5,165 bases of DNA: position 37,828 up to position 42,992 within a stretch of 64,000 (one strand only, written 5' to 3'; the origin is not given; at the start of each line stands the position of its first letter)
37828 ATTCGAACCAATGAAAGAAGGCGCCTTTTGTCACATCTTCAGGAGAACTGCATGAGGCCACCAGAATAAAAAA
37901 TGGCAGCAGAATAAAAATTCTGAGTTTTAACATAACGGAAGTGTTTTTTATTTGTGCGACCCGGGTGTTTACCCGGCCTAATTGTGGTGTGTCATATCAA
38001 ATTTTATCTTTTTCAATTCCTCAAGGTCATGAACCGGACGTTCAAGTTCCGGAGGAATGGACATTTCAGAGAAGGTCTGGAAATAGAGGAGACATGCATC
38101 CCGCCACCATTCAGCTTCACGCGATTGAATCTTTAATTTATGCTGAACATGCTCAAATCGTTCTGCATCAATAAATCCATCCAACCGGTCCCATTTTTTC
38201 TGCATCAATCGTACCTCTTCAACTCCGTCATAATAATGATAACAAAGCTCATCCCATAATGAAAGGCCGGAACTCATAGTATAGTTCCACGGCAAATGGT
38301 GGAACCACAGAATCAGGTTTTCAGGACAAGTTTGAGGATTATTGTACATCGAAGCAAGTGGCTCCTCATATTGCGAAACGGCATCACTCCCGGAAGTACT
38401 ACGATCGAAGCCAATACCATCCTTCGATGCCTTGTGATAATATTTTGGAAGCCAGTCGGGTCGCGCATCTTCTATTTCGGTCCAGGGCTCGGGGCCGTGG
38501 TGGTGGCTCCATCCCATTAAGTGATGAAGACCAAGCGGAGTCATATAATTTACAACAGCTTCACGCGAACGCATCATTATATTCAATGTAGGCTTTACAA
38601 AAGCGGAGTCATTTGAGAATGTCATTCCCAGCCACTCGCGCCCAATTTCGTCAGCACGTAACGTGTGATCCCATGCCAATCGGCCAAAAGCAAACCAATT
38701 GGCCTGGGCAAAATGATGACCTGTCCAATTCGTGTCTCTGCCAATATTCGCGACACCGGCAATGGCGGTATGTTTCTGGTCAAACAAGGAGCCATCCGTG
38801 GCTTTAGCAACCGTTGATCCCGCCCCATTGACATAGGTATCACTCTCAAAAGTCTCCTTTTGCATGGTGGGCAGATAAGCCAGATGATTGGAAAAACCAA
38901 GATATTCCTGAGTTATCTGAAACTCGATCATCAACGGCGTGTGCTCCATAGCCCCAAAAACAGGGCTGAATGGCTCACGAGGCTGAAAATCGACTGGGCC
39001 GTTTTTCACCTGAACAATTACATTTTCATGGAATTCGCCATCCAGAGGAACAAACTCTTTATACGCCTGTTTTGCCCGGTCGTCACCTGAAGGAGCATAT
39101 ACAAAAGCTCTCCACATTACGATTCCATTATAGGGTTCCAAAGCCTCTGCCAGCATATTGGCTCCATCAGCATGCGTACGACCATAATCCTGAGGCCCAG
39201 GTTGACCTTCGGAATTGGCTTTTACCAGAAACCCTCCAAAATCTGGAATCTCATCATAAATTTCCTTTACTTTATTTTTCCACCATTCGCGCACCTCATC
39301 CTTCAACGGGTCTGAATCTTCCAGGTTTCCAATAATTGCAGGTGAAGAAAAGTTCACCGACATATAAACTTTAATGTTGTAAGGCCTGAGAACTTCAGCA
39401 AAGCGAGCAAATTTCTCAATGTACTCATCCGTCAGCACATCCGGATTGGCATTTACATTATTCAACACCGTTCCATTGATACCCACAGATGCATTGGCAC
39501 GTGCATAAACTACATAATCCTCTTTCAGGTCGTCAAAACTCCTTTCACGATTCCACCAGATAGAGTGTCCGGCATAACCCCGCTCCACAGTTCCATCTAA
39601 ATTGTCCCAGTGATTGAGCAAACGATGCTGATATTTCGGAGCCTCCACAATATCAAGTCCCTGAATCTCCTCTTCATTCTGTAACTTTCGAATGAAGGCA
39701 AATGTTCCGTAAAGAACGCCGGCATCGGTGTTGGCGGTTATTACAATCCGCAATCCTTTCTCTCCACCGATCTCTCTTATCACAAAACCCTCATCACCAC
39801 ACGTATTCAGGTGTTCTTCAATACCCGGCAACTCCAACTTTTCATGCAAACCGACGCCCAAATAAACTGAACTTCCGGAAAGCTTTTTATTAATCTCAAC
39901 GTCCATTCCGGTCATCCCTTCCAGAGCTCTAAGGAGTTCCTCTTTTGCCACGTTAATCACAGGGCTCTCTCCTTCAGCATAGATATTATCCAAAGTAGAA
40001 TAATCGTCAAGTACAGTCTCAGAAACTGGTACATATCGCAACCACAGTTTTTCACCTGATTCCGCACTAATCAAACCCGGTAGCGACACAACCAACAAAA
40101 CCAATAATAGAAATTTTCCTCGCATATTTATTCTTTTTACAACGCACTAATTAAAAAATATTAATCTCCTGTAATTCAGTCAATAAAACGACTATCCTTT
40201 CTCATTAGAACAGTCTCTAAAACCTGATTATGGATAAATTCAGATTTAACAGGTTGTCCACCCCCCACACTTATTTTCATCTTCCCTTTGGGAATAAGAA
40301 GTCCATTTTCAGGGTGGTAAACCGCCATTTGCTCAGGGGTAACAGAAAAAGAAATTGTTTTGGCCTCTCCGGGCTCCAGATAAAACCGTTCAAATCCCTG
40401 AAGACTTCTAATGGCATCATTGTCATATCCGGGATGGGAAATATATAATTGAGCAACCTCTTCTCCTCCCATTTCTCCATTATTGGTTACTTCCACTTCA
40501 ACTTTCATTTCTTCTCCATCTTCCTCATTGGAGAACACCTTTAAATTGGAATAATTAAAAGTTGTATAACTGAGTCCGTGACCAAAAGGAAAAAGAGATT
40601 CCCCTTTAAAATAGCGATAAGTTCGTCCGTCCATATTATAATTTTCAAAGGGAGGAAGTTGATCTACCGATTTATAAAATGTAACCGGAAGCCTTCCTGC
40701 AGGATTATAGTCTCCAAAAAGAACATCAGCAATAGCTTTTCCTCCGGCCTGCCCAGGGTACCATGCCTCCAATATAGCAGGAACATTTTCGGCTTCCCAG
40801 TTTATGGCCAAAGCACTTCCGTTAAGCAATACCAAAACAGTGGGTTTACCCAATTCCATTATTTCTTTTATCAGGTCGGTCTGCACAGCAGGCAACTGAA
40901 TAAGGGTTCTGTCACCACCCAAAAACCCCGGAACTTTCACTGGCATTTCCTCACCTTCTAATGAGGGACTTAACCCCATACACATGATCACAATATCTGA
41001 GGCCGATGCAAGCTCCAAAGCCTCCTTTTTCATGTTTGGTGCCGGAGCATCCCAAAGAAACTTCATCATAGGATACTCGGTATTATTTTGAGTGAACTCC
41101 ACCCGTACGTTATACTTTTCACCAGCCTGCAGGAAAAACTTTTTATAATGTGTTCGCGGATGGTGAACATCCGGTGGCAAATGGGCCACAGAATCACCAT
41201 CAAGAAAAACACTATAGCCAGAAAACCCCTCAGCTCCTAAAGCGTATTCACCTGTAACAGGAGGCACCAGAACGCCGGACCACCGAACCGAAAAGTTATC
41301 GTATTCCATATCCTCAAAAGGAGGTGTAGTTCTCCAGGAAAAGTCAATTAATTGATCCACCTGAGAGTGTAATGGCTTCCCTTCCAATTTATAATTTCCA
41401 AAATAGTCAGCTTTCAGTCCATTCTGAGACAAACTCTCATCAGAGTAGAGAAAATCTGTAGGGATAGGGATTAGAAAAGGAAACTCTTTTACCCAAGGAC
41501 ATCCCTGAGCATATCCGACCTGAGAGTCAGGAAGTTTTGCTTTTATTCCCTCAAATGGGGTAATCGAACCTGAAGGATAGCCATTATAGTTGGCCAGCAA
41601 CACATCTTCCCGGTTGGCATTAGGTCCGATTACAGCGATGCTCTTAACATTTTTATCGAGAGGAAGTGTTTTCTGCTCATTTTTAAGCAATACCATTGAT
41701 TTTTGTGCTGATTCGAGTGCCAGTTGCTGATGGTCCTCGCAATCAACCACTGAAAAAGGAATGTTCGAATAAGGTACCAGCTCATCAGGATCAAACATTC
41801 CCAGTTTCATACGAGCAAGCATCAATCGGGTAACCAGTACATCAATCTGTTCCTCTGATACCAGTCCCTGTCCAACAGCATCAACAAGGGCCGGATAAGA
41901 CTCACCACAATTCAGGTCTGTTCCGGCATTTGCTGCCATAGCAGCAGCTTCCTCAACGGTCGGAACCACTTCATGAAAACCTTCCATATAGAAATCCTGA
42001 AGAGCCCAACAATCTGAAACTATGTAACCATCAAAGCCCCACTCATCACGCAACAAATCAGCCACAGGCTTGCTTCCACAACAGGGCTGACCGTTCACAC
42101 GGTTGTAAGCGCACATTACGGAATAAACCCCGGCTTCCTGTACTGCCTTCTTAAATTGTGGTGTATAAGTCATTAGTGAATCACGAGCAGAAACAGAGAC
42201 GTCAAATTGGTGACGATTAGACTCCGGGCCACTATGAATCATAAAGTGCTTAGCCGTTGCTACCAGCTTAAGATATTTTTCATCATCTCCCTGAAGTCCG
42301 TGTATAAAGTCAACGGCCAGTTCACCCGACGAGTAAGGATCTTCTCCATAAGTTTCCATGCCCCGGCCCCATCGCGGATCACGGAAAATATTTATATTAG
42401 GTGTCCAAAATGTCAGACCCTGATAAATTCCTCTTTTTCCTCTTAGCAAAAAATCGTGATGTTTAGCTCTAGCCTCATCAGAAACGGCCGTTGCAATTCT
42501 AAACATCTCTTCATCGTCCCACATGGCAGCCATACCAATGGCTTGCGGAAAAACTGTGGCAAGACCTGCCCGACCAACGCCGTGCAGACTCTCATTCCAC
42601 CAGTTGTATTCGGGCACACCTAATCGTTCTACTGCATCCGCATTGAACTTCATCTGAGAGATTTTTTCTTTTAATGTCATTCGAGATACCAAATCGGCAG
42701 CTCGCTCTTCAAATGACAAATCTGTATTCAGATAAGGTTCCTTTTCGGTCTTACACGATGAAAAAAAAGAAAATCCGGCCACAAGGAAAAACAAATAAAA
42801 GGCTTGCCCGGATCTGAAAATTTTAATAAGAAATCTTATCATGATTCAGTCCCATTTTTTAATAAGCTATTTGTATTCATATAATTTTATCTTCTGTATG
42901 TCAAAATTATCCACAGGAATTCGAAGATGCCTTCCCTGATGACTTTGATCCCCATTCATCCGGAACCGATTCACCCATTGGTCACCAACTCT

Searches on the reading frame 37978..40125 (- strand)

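Call 23: search_protein_families(library=pfam, proteins=[window:37978-40125:-])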
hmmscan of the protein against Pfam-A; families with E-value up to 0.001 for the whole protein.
window:37978-40125:- (715 aa): 3 families
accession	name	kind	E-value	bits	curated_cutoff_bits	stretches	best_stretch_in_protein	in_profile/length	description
PF07488.18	Glyco_hydro_67M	-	1.9e-148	494.3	23.5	1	148-467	2-326/326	Glycosyl hydrolase family 67 middle domain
PF07477.17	Glyco_hydro_67C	-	9.2e-93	310.3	27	1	468-691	1-219/223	Glycosyl hydrolase family 67 C-terminus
PF03648.19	Glyco_hydro_67N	-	8.8e-20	71.6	24.3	1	27-143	1-119/120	Glycosyl hydrolase family 67 N-terminus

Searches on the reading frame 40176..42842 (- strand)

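Call 23: search_protein_families(library=pfam, proteins=[window:40176-42842:-])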
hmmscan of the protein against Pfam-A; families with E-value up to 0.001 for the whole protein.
window:40176-42842:- (888 aa): 4 families
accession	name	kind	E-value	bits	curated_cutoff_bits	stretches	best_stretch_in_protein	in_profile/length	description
PF01915.27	Glyco_hydro_3_C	-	4.4e-61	206.8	31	1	383-759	1-200/200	Glycosyl hydrolase family 3 C-terminal domain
PF00933.27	Glyco_hydro_3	-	6.6e-41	141.2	27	1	69-341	56-314/316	Glycosyl hydrolase family 3 N terminal domain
PF07691.17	PA14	-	4.9e-19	69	24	1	472-589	1-124/147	PA14 domain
PF14310.12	Fn3-like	-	9.3e-17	61.4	25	1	795-861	1-69/71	Fibronectin type III-like domain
